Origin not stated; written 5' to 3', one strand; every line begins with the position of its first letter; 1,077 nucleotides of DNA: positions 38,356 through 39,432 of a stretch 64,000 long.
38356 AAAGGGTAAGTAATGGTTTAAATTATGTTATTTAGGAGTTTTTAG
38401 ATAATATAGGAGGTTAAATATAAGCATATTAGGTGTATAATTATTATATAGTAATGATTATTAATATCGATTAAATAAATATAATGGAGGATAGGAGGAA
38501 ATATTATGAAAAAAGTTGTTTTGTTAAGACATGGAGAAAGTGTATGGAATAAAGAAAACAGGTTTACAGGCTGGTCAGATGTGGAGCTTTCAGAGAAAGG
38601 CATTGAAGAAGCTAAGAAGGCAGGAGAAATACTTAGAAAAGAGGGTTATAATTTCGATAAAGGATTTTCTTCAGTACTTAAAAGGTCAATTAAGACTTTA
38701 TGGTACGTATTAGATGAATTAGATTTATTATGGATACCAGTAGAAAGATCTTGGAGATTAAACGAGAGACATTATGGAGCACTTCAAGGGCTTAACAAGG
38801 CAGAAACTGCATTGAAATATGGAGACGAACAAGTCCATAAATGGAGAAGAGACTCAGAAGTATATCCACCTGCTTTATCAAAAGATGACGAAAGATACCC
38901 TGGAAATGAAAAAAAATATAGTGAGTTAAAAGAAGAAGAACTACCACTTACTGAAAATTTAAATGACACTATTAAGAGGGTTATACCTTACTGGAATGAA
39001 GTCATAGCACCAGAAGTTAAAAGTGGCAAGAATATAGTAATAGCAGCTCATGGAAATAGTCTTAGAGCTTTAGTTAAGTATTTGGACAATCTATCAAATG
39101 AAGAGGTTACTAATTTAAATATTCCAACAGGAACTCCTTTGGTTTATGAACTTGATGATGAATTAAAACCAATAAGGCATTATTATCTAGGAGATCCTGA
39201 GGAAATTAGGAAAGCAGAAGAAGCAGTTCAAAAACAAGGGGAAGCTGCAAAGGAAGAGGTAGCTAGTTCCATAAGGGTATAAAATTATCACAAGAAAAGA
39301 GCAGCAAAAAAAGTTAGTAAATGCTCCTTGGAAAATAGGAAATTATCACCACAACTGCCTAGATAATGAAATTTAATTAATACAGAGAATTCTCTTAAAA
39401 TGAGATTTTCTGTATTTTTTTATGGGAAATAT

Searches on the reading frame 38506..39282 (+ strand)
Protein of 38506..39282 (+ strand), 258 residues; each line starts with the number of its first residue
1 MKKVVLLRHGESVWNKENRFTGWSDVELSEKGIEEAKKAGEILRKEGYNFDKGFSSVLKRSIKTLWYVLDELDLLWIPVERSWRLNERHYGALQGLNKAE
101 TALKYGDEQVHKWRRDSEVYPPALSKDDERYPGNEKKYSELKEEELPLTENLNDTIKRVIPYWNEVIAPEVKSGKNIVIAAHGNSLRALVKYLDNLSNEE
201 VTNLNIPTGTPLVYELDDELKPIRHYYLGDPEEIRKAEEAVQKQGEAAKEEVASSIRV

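Call 4: search_protein_families(library=ncbifam, proteins=[window:38506-39282:+])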
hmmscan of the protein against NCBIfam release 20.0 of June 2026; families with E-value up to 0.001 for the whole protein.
window:38506-39282:+ (258 aa): 19 families
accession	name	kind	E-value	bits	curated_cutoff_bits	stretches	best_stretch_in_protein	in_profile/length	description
NF010713.0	PRK14115.1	equivalog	1.1e-126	421.3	305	1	1-247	1-247/248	2,3-diphosphoglycerate-dependent phosphoglycerate mutase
TIGR01258.1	pgm_1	subfamily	1.3e-115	385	81.7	1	3-245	2-244/245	2,3-bisphosphoglycerate-dependent phosphoglycerate mutase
NF010718.0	PRK14120.1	equivalog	1.7e-96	322.3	366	1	2-246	5-248/249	phosphoglyceromutase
NF010714.0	PRK14116.1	equivalog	2.9e-94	314.9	401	1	1-221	1-221/229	2,3-diphosphoglycerate-dependent phosphoglycerate mutase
NF010716.0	PRK14118.1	equivalog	1e-87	293.2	409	1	3-228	2-227/227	2,3-diphosphoglycerate-dependent phosphoglycerate mutase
NF010715.0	PRK14117.1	equivalog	3.2e-86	288.5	421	1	1-229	1-229/230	phosphoglycerate mutase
NF010717.0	PRK14119.1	equivalog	7.1e-84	280.9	378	1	1-228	1-228/228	2,3-diphosphoglycerate-dependent phosphoglycerate mutase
NF002217.0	PRK01112.1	equivalog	3.3e-63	213.1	320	3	147-219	146-218/228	2,3-bisphosphoglycerate-dependent phosphoglycerate mutase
NF002339.0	PRK01295.1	equivalog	1.1e-62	211.2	316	2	3-123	4-124/206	2,3-bisphosphoglycerate-dependent phosphoglycerate mutase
TIGR03162.1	ribazole_cobC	equivalog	6.6e-22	77.8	162.9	2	4-119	1-108/176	alpha-ribazole phosphatase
NF045917.1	PhserinePhPspA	equivalog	1.3e-16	60.9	350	1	1-116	1-110/211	phosphoserine phosphatase PspA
NF005567.0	PRK07238.1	equivalog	2.1e-14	53.6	326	1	3-122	179-293/378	bifunctional RNase H/acid phosphatase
NF011580.0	PRK15004.1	equivalog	5.2e-11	42.9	250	1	3-93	2-87/203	adenosylcobalamin/alpha-ribazole phosphatase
NF038349.1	dPGM_arch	equivalog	1.4e-10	41.4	225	1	4-100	1-93/194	2,3-diphosphoglycerate-dependent phosphoglycerate mutase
NF009993.0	PRK13462.1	equivalog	2.1e-09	37.3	226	1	2-97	6-95/203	acid phosphatase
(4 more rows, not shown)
